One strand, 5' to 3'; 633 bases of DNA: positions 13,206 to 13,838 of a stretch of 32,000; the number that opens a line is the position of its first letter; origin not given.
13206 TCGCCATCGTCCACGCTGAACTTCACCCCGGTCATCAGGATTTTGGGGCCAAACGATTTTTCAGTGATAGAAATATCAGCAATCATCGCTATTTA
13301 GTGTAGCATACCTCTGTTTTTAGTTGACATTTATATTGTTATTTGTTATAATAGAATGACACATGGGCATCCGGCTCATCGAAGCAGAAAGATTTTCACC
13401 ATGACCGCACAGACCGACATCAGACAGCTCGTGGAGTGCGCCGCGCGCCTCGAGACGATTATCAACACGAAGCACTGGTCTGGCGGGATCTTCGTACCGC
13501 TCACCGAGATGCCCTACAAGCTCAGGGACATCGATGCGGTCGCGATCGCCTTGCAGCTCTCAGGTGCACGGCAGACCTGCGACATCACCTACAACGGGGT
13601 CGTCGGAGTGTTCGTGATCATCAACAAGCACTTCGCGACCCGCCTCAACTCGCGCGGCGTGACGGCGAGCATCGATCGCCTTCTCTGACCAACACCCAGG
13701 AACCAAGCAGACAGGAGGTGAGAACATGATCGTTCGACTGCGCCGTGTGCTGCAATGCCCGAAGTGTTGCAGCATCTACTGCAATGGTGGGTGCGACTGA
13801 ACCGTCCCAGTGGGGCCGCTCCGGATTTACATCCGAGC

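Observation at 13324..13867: Self-contained cassette: perfect consensus promoter, GC-rich orphan ORF, SD-led 24-aa five-cysteine micropeptide, 16-bp hairpin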

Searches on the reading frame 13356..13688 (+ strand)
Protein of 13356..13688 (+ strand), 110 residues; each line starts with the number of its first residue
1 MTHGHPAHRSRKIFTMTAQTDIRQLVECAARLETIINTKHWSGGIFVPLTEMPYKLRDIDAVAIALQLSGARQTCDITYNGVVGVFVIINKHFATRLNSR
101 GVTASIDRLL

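Call 7: search_protein_families(library=pfam, proteins=[window:13356-13688:+], max_evalue=0.01)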
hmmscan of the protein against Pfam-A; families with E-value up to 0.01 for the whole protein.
window:13356-13688:+ (110 aa): 0 families

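Call 12: find_homologous_proteins(query=window:13356-13688:+, max_evalue=0.01)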
Query window:13356-13688:+ (110 aa): 9 proteins with E <= 0.01 among 17 candidates.
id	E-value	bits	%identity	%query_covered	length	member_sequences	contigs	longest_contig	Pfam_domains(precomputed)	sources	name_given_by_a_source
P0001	6.3e-55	201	100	86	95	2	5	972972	-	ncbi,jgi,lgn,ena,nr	ncbi:hypothetical protein LCH21_00890 [Patescibacteria group bacterium]|nr:hypothetical protein [Pat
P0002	5.1e-46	173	88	86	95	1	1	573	-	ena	-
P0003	2.1e-41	158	83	86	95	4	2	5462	-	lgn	-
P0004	3.2e-41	157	83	86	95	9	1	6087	-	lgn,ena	-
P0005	1.3e-38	149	78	86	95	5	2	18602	-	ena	-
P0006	6.8e-37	143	77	86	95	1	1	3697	-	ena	-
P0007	3.3e-33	131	73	85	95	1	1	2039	-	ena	-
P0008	4.8e-32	128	72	85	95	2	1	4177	-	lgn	-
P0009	1.6e-22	97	68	67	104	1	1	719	-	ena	-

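Call 13: find_encoding_contigs(protein=P0005, flank=6000, max_places=4)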
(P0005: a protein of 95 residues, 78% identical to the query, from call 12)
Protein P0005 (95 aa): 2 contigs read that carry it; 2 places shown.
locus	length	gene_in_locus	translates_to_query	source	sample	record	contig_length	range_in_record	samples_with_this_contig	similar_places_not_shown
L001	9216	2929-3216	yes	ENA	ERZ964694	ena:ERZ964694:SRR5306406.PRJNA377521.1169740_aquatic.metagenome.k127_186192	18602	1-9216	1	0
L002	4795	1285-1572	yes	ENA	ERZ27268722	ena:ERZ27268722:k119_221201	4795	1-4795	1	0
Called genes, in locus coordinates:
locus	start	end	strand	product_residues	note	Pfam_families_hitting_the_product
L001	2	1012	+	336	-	?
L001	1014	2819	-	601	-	PF00005:ABC_tran, PF13555:AAA_29 (faint), PF01926:MMR_HSR1 (faint), PF02463:SMC_N (faint), PF12848:ABC_tran_Xtn (weak), PF00005:ABC_tran, PF13304:AAA_21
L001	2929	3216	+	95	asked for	-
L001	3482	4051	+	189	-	PF13392:HNH_3 (weak)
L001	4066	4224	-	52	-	-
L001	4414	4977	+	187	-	PF05551:zf-His_Me_endon (faint), PF13392:HNH_3 (weak)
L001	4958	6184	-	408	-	-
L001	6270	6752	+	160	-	PF01668:SmpB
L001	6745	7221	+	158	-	PF00293:NUDIX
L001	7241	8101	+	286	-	PF06342:DUF1057 (weak), PF00561:Abhydrolase_1, PF12146:Hydrolase_4, PF12697:Abhydrolase_6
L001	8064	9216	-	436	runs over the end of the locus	PF13439:Glyco_transf_4, PF13477:Glyco_trans_4_2 (weak), PF20706:GT4-conflict (faint), PF13579:Glyco_trans_4_4, PF00534:Glycos_transf_1, PF13692:Glyco_trans_1_4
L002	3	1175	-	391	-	?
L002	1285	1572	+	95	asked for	-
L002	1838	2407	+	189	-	PF13392:HNH_3 (weak)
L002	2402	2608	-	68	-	-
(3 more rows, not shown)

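Call 14: find_encoding_contigs(protein=P0004, flank=6000, max_places=3)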
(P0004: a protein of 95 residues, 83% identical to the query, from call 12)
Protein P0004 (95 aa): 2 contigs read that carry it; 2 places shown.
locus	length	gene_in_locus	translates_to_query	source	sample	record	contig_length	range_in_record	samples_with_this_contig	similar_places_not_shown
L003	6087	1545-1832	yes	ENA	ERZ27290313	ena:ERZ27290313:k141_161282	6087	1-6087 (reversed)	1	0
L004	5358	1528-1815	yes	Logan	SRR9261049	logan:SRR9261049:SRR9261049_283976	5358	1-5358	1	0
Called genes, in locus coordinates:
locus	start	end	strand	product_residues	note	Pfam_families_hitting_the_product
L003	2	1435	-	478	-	?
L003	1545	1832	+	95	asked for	-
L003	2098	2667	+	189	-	PF13392:HNH_3 (weak)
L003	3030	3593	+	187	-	PF05551:zf-His_Me_endon (faint), PF13392:HNH_3 (weak)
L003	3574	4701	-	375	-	-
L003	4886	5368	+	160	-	PF01668:SmpB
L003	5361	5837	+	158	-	PF00293:NUDIX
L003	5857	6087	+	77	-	?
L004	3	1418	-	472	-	?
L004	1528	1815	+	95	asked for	-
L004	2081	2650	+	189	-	PF13392:HNH_3 (weak)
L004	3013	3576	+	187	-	PF05551:zf-His_Me_endon (faint), PF13392:HNH_3 (weak)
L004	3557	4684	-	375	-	-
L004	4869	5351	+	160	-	PF01668:SmpB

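Call 15: find_encoding_contigs(protein=P0008, flank=6000, max_places=3)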
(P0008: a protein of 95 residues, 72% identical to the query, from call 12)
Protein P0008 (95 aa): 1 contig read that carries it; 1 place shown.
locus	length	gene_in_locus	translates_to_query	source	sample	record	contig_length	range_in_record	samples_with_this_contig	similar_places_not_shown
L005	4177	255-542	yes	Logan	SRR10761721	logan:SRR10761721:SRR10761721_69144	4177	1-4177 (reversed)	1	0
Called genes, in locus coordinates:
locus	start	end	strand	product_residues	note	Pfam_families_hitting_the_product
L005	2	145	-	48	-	?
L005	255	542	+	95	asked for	-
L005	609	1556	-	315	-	PF00078:RVT_1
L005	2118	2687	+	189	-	PF13392:HNH_3 (weak)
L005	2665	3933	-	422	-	-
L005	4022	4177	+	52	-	?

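Call 16: find_encoding_contigs(protein=P0003, flank=6000, max_places=3)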
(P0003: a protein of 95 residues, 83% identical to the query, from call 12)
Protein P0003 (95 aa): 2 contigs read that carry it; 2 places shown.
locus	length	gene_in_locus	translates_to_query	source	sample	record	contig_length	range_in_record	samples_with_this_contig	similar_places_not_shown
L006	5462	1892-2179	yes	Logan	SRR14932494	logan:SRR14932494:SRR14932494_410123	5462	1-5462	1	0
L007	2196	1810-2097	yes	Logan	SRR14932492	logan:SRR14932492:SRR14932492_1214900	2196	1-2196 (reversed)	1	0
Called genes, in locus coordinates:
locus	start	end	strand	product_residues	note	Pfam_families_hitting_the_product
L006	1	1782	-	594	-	?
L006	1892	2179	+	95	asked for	-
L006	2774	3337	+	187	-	PF05551:zf-His_Me_endon (faint), PF13392:HNH_3 (weak)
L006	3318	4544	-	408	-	-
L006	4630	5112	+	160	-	PF01668:SmpB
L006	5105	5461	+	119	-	?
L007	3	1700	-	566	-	?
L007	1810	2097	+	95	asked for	-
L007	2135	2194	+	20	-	?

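Call 17: find_encoding_contigs(protein=P0006, flank=6000, max_places=3)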
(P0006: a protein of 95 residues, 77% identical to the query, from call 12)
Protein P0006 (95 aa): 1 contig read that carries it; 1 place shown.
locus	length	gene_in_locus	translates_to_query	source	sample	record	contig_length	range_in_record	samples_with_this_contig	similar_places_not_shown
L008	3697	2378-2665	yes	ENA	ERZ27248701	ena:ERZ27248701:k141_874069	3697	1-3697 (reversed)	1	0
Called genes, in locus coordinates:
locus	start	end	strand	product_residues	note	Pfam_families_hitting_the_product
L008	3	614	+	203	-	?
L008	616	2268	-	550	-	PF00005:ABC_tran, PF02463:SMC_N (faint), PF13555:AAA_29 (faint), PF01926:MMR_HSR1 (faint), PF12848:ABC_tran_Xtn (weak), PF00005:ABC_tran, PF13304:AAA_21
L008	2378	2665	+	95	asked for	-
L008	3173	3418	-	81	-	-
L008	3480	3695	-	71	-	?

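Call 18: find_encoding_contigs(protein=P0007, flank=6000, max_places=3)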
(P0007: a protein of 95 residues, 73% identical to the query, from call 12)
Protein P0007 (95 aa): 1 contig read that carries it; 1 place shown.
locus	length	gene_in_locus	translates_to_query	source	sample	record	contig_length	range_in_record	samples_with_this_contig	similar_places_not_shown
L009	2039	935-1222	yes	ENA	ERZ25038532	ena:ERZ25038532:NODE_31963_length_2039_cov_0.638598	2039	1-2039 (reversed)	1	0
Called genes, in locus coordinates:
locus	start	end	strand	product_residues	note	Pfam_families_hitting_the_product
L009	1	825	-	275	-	?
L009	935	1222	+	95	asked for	-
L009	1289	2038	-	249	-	?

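Call 24: search_protein_families(library=padloc, proteins=[window:13401-13688:+, L005:609-1556:-, L005:2665-3933:-], max_evalue=0.01)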
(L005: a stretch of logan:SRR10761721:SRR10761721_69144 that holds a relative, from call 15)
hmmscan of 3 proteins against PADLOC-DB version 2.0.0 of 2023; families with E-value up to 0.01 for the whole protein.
window:13401-13688:+ (95 aa): 0 families

L005:609-1556:- (315 aa): 55 families (the best 25 are shown)
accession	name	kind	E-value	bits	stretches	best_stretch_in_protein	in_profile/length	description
PDLC02939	RT_II-A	-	1.1e-23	82.1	1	29-243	37-242/304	-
PDLC02952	RT_VI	-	1.4e-20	71.7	1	28-251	41-241/279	-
PDLC02946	RT_III-A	-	6.5e-20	69.5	1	26-236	67-258/330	-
PDLC02937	RT_I-B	-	1.8e-19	68.2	1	30-241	36-240/316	-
PDLC02955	RT_X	-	3.1e-18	64.2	1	28-233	32-218/272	-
PDLC02943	RT_III-A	-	2.2e-17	61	1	30-240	59-250/322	-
PDLC02938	RT_I-B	-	6e-17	59.9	1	20-221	26-219/332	-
PDLC02941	RT_II-A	-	8.9e-17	59.2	1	30-241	50-242/309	-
PDLC03739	RT_Ec107-like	-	2.5e-16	57.9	1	26-234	42-232/307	retron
PDLC02958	RT-DUF3800_VII-A1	-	1.1e-15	55.3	1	55-236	97-258/575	single gene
PDLC01607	RT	-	1.2e-15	56.1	1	77-235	35-160/161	"CAS-I,CAS-II,CAS-III,CAS-IV,CAS-V,CAS-VI; acquisition_associated"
PDLC02936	RT_I-A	-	1.9e-15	55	1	26-240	34-242/308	-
PDLC02942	RT_III-A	-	2.5e-15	54.4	1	28-234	77-264/341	-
PDLC02957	RT-DUF3800_VII-A1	-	2.7e-15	54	1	56-236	100-260/577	single gene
PDLC02956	RT_XIII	-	8.3e-15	52.8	2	139-234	271-359/469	-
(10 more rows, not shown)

L005:2665-3933:- (422 aa): 0 families

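Call 25: find_related_loci(query=A2, collection=genome_contigs, flank=4000)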
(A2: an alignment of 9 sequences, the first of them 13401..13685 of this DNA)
Query A2 (95 aa) in genome_contigs; peptide patterns used: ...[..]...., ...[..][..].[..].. (x = any residue, [..] = any of these).
71 stretches matched a pattern, but none encodes a relative of the query by tblastn (E <= 1e-3).

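Call 26: find_related_loci(query=A2, collection=metagenome_contigs, flank=4000)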
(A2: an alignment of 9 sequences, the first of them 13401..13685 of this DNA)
Query A2 (95 aa) in metagenome_contigs; peptide patterns used: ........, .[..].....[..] (x = any residue, [..] = any of these).
169 stretches matched a pattern, but none encodes a relative of the query by tblastn (E <= 1e-3).

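Call 28: predict_structure(alignment_id=A2)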
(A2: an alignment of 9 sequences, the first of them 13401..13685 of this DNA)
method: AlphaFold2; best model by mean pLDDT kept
length: 95 residues; sequences in the alignment: 9
mean_pLDDT: 51.8   pTM: 0.43
mean pLDDT of the five models: 51.8, 44.3, 44.3, 37.6, 36.5
residues with pLDDT >= 90: 0; 70-90: 0; 50-70: 61; < 50: 34
segments of 3 or more residues with pLDDT < 50: 1-4, 56-70, 83-95
pLDDT, mean of each block of 10 residues (from residue 1): 54 67 59 56 55 51 39 53 43 31
secondary structure, 60 per line:
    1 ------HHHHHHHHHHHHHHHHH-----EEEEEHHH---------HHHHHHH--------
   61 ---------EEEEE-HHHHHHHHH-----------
elements in order: H7-23 E29-33 H46-52 E70-74 H76-84

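Call 31: find_encoding_contigs(protein=P0009, flank=3000, max_places=3)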
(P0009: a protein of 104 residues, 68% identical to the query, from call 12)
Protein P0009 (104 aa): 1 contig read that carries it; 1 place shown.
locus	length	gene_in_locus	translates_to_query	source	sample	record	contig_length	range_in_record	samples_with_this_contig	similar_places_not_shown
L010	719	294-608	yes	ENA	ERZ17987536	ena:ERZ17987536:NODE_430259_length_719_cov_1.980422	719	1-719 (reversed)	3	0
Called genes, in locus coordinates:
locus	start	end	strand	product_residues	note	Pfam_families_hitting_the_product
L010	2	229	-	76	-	?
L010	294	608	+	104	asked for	-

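Call 32: find_encoding_contigs(protein=P0002, flank=3000, max_places=3)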
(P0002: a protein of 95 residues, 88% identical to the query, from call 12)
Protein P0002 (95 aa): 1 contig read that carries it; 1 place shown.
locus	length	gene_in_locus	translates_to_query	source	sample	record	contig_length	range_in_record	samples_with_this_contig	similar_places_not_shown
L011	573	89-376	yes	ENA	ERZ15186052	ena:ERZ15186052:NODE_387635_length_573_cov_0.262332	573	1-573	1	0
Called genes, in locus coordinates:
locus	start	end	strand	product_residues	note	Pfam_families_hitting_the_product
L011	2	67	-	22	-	?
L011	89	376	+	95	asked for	-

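Call 33: find_encoding_contigs(protein=P0001, flank=3000, max_places=6)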
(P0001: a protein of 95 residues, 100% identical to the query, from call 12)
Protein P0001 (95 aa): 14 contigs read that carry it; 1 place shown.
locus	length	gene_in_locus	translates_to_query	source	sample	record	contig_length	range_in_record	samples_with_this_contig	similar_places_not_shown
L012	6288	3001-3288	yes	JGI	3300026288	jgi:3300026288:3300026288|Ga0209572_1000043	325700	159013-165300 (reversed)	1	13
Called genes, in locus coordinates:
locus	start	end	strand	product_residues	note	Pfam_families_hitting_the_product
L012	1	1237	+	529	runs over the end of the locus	PF00004:AAA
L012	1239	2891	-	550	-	PF00005:ABC_tran, PF02463:SMC_N (faint), PF13555:AAA_29 (faint), PF01926:MMR_HSR1 (faint), PF12848:ABC_tran_Xtn (weak), PF00005:ABC_tran, PF13304:AAA_21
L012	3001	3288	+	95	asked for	-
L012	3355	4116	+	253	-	PF13392:HNH_3 (weak)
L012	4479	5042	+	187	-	PF05551:zf-His_Me_endon (faint), PF13392:HNH_3 (weak)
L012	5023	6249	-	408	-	-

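Call 35: search_dna_similar(query=window:13401-13685:+, collection=phages, mode=protein, max_evalue=1, max_rows=10)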
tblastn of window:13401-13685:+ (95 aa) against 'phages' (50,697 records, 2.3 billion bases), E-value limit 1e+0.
Records with a match: 63; places in all: 63; records where one place covers at least 80% of the query: 0.
Best place of each record, by identity: <60% 63.
By first word of the organism name: Synechococcus 63.
By host as written in the record: Synechococcus 56; Synechococcus sp. WH7803 4; - 3.
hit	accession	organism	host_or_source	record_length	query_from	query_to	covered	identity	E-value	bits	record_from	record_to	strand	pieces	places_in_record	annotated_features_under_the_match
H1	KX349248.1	Synechococcus phage S-RIM2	Synechococcus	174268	1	70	74%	33.8%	2e-2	38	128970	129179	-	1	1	sliding clamp DNA polymerase accessory protein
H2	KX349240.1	Synechococcus phage S-RIM2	Synechococcus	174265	1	70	74%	33.8%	2e-2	38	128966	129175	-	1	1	sliding clamp DNA polymerase accessory protein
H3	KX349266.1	Synechococcus phage S-RIM2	Synechococcus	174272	1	70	74%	33.8%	2e-2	38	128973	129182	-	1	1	sliding clamp DNA polymerase accessory protein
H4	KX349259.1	Synechococcus phage S-RIM2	Synechococcus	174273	1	70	74%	33.8%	2e-2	38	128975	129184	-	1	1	sliding clamp DNA polymerase accessory protein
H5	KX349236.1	Synechococcus phage S-RIM2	Synechococcus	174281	1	70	74%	33.8%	2e-2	38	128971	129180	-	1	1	sliding clamp DNA polymerase accessory protein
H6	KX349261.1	Synechococcus phage S-RIM2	Synechococcus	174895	1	70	74%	33.8%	2e-2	38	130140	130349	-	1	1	sliding clamp DNA polymerase accessory protein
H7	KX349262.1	Synechococcus phage S-RIM2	Synechococcus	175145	1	70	74%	33.8%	2e-2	38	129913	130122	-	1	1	sliding clamp DNA polymerase accessory protein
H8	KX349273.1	Synechococcus phage S-RIM2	Synechococcus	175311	1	70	74%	33.8%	2e-2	38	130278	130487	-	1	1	sliding clamp DNA polymerase accessory protein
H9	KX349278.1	Synechococcus phage S-RIM2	Synechococcus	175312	1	70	74%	33.8%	2e-2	38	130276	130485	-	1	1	sliding clamp DNA polymerase accessory protein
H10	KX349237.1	Synechococcus phage S-RIM2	Synechococcus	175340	1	70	74%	33.8%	2e-2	38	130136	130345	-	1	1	sliding clamp DNA polymerase accessory protein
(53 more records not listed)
